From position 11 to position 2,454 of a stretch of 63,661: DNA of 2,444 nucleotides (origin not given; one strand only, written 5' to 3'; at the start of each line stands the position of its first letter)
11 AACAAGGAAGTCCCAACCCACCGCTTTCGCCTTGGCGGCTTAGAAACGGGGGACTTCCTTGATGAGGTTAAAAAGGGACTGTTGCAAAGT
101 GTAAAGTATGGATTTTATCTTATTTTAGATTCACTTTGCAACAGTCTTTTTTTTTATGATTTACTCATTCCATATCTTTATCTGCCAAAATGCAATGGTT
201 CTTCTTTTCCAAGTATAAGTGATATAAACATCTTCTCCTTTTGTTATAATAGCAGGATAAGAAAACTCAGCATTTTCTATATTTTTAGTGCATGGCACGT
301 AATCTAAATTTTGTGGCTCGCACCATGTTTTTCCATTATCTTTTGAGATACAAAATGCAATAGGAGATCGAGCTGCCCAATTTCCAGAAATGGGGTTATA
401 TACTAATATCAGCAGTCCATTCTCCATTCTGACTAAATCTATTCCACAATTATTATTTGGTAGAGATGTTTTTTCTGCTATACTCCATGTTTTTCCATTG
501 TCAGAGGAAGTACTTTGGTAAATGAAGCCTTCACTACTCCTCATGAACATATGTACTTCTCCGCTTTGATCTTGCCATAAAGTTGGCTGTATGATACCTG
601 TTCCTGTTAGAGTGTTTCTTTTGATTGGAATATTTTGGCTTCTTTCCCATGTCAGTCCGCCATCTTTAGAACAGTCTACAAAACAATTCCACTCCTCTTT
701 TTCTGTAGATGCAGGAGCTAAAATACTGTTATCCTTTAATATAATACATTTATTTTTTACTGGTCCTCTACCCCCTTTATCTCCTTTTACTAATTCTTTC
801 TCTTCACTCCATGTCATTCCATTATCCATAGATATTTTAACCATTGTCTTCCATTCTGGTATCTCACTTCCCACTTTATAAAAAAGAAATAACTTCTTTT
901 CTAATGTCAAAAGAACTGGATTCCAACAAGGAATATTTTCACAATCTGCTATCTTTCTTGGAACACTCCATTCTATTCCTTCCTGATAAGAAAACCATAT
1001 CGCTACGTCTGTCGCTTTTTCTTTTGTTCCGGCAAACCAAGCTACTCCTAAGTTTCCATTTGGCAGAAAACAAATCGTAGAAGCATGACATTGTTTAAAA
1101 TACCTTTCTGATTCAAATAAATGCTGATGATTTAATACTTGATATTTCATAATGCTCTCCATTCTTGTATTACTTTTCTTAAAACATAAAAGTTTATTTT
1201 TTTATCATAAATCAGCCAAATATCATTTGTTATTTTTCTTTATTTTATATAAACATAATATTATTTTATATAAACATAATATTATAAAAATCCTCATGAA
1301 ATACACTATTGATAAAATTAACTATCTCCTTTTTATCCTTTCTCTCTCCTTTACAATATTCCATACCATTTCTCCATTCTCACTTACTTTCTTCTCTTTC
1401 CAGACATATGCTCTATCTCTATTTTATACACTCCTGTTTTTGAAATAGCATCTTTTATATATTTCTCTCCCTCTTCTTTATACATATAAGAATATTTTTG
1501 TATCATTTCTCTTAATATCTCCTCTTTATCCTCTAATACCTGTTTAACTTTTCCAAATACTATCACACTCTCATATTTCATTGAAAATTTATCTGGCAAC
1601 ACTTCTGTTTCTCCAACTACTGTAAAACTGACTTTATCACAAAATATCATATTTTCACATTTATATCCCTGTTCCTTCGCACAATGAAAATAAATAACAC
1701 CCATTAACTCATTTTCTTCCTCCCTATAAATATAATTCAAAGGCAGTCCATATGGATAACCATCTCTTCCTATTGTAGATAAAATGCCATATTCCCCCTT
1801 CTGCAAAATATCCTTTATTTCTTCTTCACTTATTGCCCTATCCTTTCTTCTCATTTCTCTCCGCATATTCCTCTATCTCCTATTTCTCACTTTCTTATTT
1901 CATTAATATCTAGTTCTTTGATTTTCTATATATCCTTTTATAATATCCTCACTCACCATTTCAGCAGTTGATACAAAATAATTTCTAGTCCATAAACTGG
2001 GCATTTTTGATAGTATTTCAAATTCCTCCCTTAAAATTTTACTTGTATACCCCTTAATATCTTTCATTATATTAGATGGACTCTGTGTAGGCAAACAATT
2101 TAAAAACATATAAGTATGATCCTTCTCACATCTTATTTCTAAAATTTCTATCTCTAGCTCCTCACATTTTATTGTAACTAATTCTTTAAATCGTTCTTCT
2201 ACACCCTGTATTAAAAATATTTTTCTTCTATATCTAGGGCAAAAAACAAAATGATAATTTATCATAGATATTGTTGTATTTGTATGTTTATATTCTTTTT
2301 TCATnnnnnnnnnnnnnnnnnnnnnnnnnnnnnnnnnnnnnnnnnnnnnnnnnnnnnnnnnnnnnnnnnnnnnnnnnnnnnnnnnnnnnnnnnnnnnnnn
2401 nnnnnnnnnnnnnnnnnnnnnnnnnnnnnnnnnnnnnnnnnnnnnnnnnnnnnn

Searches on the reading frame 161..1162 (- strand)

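Call 13: search_protein_families(library=pfam, proteins=[window:161-1162:-])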
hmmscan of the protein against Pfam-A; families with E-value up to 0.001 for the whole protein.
window:161-1162:- (333 aa): 6 families
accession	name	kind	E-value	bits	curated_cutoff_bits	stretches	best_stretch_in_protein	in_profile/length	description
PF13088.12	BNR_2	-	1.8e-68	231.3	31.4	1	36-314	1-277/277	BNR repeat-like domain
PF24316.1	Tli3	-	1.5e-07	32.2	27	0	137-178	53-102/129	T6SS Tli3 immunity protein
PF02012.26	BNR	-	0.00014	21.8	27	0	165-174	3-12/12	BNR/Asp-box repeat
PF13859.12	BNR_3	-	0.00014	21.8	27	0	111-232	95-216/308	BNR repeat-like domain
PF21471.3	Reelin_subrepeat-B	-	0.00042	20.5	27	0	106-126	60-80/127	Reelin subrepeat B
PF15902.12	Sortilin-Vps10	-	0.00083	18.7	33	0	164-282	5-111/446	Sortilin, neurotensin receptor 3,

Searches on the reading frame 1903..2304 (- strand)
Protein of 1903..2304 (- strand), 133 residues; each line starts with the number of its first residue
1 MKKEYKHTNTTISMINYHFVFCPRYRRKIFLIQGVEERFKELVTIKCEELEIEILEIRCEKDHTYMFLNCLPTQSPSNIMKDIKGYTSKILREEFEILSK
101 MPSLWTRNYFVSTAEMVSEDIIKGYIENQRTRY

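Call 13: search_protein_families(library=pfam, proteins=[window:1903-2304:-])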
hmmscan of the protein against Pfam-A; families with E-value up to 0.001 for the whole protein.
window:1903-2304:- (133 aa): 1 family
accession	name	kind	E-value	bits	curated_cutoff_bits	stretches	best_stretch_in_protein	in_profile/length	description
PF01797.21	Y1_Tnp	-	3.7e-33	114.7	23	1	13-129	3-121/121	Transposase IS200 like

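Call 33: find_encoding_contigs(protein=window:1903-2304:-, flank=5000, max_places=10)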
Protein window:1903-2304:- (133 aa): 21 contigs read that carry it; 8 places shown.
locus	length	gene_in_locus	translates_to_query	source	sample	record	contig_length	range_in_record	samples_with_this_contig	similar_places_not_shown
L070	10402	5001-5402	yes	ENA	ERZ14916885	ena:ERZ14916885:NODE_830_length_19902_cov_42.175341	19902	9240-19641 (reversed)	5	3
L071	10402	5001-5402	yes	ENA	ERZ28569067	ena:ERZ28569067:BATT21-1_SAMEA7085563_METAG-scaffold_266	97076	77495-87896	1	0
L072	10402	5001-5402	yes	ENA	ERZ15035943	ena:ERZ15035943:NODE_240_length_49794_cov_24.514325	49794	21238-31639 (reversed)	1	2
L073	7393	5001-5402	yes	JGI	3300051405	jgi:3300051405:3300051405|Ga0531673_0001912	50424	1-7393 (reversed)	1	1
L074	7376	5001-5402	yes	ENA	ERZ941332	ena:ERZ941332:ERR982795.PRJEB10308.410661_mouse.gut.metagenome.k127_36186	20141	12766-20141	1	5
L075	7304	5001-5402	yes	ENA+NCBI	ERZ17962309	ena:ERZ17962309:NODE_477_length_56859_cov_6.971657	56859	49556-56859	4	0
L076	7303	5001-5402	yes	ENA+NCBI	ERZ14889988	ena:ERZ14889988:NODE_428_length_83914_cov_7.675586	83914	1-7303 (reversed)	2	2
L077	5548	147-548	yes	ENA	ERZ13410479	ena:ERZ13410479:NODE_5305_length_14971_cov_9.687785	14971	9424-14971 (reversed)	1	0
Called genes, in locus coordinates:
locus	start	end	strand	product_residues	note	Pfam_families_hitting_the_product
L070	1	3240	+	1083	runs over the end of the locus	PF27218:MJ0043_C, PF00580:UvrD-helicase, PF13245:AAA_19, PF13604:AAA_30 (faint), PF01443:Viral_helicase1 (faint), PF13361:UvrD_C, PF13538:UvrD_C_2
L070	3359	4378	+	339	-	PF04892:VanZ-LLP1, PF06271:RDD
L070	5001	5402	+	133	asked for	PF01797:Y1_Tnp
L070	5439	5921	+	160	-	PF01243:PNPOx_N, PF12900:Pyridox_ox_2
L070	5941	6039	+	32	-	-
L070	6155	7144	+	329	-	PF24316:Tli3 (faint), PF25852:DUF6242_C (faint), PF13088:BNR_2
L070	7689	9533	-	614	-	PF02463:SMC_N (faint), PF00005:ABC_tran, PF13304:AAA_21 (faint)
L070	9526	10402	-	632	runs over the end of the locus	PF13304:AAA_21 (faint), PF00005:ABC_tran, PF02463:SMC_N (faint)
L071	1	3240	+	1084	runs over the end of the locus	PF27218:MJ0043_C, PF00580:UvrD-helicase, PF13245:AAA_19, PF13604:AAA_30 (faint), PF01443:Viral_helicase1 (faint), PF13361:UvrD_C, PF13538:UvrD_C_2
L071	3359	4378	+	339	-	PF04892:VanZ-LLP1, PF06271:RDD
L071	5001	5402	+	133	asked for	PF01797:Y1_Tnp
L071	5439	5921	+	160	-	PF01243:PNPOx_N, PF12900:Pyridox_ox_2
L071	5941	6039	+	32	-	-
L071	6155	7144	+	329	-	PF24316:Tli3 (faint), PF25852:DUF6242_C (faint), PF13088:BNR_2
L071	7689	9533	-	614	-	PF02463:SMC_N (faint), PF00005:ABC_tran, PF13304:AAA_21 (faint)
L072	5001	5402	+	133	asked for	PF01797:Y1_Tnp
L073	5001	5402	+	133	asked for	PF01797:Y1_Tnp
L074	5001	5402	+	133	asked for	PF01797:Y1_Tnp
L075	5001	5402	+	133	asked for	PF01797:Y1_Tnp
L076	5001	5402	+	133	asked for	PF01797:Y1_Tnp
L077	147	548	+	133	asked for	PF01797:Y1_Tnp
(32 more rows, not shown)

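Call 35: search_protein_families(library=ncbifam, proteins=[window:1903-2304:-], max_evalue=0.01)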
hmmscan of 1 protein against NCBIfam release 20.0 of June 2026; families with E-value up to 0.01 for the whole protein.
window:1903-2304:- (133 aa): 1 family
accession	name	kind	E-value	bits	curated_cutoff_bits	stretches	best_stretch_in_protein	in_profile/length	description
NF033573.1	transpos_IS200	equivalog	1.1e-36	125.9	55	1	5-128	1-126/126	IS200/IS605 family transposase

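Call 38: find_homologous_proteins(query=window:1903-2304:-, max_evalue=1e-10)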
Query window:1903-2304:- (133 aa): 2805 proteins with E <= 1e-10 among 2820 candidates; the best 120 are listed.
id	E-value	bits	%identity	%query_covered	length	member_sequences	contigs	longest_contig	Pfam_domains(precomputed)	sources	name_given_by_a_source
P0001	3.1e-83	294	100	100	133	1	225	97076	PF01797.22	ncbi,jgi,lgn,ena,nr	ncbi:MAG: IS200/IS605 family transposase [Lachnospiraceae bacterium]|jgi:putative transposase|nr:IS2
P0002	1.1e-82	292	99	100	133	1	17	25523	PF01797.22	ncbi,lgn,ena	-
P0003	1.1e-82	292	99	100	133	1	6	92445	PF01797.22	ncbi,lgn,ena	-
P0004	3.6e-81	287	97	100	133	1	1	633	PF01797.22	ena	-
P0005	3.1e-79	281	95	100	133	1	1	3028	PF01797.22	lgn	-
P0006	1.6e-77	275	95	100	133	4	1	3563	PF01797.22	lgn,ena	-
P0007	6.8e-76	270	92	100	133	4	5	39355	PF01797.22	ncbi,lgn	-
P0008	2.2e-72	259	93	100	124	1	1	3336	PF01797.22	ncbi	-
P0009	2.5e-63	230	76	100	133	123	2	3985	PF01797.22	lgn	-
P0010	8.8e-63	228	77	100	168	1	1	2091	PF01797.22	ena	-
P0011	2.6e-62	226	75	100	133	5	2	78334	PF01797.22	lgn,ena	-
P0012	3.0e-62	226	75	100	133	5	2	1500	PF01797.22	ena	-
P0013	7.2e-62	225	74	100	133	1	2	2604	PF01797.22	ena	-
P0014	9.9e-62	224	75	100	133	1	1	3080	PF01797.22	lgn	-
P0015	1.1e-61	224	74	100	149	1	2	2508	PF01797.22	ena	-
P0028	4.6e-61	222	74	100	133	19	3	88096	PF01797.22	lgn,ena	-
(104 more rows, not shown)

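Call 60: find_encoding_contigs(protein=P0007, flank=8000, max_places=4)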
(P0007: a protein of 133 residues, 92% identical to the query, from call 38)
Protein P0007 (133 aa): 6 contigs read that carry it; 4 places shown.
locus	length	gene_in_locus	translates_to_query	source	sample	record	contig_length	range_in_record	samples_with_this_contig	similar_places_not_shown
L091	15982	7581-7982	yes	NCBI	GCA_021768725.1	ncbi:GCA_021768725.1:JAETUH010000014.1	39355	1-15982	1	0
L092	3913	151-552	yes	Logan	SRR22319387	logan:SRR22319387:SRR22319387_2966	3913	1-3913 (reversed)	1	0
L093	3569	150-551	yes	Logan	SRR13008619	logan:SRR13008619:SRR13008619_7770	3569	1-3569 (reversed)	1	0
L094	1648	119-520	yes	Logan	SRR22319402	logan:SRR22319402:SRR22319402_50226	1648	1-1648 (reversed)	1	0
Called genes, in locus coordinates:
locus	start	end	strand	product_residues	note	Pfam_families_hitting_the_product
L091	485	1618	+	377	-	PF02810:SEC-C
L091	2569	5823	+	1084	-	PF27218:MJ0043_C, PF00580:UvrD-helicase, PF13086:AAA_11 (weak), PF13245:AAA_19, PF01443:Viral_helicase1 (faint), PF13361:UvrD_C, PF13538:UvrD_C_2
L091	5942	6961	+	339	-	PF04892:VanZ-LLP1, PF06271:RDD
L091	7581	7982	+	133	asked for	PF01797:Y1_Tnp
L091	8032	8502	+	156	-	PF01243:PNPOx_N, PF12900:Pyridox_ox_2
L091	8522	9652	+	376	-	PF00583:Acetyltransf_1, PF13527:Acetyltransf_9, PF13673:Acetyltransf_10 (faint)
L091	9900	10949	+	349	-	-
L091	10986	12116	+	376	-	PF25852:DUF6242_C (faint), PF13088:BNR_2, PF24316:Tli3 (faint), PF02012:BNR (faint)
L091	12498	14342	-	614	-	PF02463:SMC_N (faint), PF00005:ABC_tran, PF13304:AAA_21 (faint)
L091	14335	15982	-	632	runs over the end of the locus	PF13304:AAA_21 (faint), PF00005:ABC_tran, PF02463:SMC_N (faint)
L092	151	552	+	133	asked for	PF01797:Y1_Tnp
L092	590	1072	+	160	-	PF01243:PNPOx_N, PF12900:Pyridox_ox_2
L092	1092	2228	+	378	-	PF00583:Acetyltransf_1, PF13527:Acetyltransf_9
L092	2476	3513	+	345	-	-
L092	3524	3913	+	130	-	?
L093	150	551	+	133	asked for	PF01797:Y1_Tnp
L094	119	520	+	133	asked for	PF01797:Y1_Tnp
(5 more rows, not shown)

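Call 61: find_encoding_contigs(protein=P0011, flank=8000, max_places=3)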
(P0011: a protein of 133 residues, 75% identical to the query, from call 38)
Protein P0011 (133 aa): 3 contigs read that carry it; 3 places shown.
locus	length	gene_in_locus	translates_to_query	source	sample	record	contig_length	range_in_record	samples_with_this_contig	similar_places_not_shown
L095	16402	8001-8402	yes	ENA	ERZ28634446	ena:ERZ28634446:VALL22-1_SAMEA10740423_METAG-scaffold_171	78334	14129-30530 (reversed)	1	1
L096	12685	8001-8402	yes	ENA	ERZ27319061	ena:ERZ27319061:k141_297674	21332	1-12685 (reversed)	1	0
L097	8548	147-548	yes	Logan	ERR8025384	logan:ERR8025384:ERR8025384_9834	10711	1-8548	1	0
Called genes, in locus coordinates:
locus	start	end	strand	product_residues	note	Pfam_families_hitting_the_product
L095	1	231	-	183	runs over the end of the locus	-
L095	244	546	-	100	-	-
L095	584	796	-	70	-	-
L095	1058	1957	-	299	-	PF10543:ORF6N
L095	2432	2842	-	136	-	-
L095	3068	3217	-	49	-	-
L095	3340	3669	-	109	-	PF00436:SSB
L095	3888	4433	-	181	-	-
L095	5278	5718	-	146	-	-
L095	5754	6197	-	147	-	-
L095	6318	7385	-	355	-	-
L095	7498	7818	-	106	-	PF08960:STIV_B116-like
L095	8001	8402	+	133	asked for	PF01797:Y1_Tnp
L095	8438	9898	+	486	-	-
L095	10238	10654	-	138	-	-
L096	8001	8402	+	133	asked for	PF01797:Y1_Tnp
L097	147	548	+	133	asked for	PF01797:Y1_Tnp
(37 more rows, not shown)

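Call 62: find_encoding_contigs(protein=P0028, flank=8000, max_places=3)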
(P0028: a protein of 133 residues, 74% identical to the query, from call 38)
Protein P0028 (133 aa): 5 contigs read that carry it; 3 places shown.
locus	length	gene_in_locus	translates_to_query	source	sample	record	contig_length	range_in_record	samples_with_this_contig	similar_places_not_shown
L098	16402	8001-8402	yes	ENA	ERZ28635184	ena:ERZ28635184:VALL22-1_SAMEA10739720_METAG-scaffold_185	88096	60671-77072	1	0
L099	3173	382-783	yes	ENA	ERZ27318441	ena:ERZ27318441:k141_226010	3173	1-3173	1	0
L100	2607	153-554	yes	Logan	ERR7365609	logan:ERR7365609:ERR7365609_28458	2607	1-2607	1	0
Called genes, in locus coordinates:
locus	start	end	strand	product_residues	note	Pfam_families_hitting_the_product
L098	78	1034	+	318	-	PF00528:BPD_transp_1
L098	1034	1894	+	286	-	PF00528:BPD_transp_1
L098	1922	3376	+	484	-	PF02446:Glyco_hydro_77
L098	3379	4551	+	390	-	PF00005:ABC_tran, PF17912:OB_MalK, PF08402:TOBE_2 (weak)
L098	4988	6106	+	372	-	PF01547:SBP_bac_1, PF13531:SBP_bac_11, PF13416:SBP_bac_8, PF13343:SBP_bac_6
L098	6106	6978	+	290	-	PF00795:CN_hydrolase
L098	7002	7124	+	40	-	-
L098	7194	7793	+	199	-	PF00583:Acetyltransf_1, PF13420:Acetyltransf_4 (weak), PF13673:Acetyltransf_10 (weak), PF13508:Acetyltransf_7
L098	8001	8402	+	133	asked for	PF01797:Y1_Tnp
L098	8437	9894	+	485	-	-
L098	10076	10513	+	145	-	PF01547:SBP_bac_1, PF13343:SBP_bac_6, PF13416:SBP_bac_8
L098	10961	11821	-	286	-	PF01418:HTH_6, PF01380:SIS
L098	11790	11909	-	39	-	-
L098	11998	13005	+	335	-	PF01408:GFO_IDH_MocA, PF22725:GFO_IDH_MocA_C3 (weak)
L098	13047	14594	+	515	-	PF02378:PTS_EIIC, PF00367:PTS_EIIB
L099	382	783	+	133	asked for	PF01797:Y1_Tnp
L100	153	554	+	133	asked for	PF01797:Y1_Tnp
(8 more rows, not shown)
